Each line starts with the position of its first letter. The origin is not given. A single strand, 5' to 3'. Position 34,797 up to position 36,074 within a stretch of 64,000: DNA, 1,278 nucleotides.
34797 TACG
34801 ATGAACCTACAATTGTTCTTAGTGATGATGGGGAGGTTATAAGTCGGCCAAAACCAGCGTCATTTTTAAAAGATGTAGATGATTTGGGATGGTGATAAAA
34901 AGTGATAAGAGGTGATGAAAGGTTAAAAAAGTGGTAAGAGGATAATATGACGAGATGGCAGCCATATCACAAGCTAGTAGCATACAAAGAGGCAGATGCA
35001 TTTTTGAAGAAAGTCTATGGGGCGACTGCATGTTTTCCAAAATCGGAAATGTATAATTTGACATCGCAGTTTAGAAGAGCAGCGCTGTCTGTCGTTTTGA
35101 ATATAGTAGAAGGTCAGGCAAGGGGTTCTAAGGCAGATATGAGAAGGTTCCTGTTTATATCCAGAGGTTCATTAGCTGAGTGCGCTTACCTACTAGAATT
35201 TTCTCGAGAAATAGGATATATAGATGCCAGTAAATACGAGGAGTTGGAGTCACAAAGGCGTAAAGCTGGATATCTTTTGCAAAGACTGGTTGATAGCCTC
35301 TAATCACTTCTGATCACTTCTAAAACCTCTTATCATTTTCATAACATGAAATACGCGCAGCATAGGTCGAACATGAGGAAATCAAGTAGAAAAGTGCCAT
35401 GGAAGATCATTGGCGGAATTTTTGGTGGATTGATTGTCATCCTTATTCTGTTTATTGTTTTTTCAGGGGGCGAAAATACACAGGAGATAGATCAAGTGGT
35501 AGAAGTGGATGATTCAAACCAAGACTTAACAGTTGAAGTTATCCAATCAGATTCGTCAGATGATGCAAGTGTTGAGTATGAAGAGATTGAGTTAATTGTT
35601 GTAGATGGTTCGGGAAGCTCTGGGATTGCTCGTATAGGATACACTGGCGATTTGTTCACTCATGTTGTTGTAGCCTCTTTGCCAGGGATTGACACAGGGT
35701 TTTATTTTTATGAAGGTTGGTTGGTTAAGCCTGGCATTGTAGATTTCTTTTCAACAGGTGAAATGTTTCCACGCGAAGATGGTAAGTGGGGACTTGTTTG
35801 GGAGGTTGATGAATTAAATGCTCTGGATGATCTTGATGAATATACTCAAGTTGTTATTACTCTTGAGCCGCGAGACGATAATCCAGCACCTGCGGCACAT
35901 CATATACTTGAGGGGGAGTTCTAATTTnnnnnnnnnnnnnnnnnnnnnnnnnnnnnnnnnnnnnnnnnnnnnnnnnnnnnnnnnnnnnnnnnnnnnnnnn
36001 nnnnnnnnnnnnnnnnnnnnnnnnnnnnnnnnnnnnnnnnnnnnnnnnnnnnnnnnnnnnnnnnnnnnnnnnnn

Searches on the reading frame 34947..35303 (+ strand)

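Call 67: search_protein_families(library=ncbifam, proteins=[window:34947-35303:+], max_evalue=0.01)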
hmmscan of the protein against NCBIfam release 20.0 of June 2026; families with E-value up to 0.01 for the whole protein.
window:34947-35303:+ (118 aa): 4 families
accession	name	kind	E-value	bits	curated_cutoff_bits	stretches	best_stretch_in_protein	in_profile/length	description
TIGR02436.1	TIGR02436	subfamily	2.2e-28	98.7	24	1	13-117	2-107/109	four helix bundle protein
NF008911.0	PRK12275.1-2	subfamily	1e-21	77.6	137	1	7-117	4-114/118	hypothetical protein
NF008912.0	PRK12275.1-6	subfamily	7.4e-17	61.5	124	1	8-115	4-108/117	hypothetical protein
NF033474.1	DivGenRetAVD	equivalog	3.7e-05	24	80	1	13-105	4-93/104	diversity-generating retroelement protein Avd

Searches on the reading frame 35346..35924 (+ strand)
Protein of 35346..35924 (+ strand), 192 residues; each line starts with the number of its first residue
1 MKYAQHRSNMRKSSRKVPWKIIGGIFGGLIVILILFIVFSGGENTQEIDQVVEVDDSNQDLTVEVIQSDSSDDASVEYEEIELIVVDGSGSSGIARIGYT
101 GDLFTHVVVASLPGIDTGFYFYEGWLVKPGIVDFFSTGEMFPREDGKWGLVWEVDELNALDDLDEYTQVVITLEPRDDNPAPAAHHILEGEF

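Call 79: search_protein_families(library=pfam, proteins=[window:35346-35924:+], max_evalue=0.01)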
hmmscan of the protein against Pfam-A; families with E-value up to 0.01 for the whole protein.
window:35346-35924:+ (192 aa): 2 families
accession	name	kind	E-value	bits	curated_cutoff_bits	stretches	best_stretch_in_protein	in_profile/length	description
PF10099.14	RskA_C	-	0.0019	18.9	29.4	1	55-183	29-130/135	Anti-sigma-K factor rskA, C-terminal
PF13273.12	DUF4064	-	0.0081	16.8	32.1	0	21-67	10-57/102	Protein of unknown function (DUF4064)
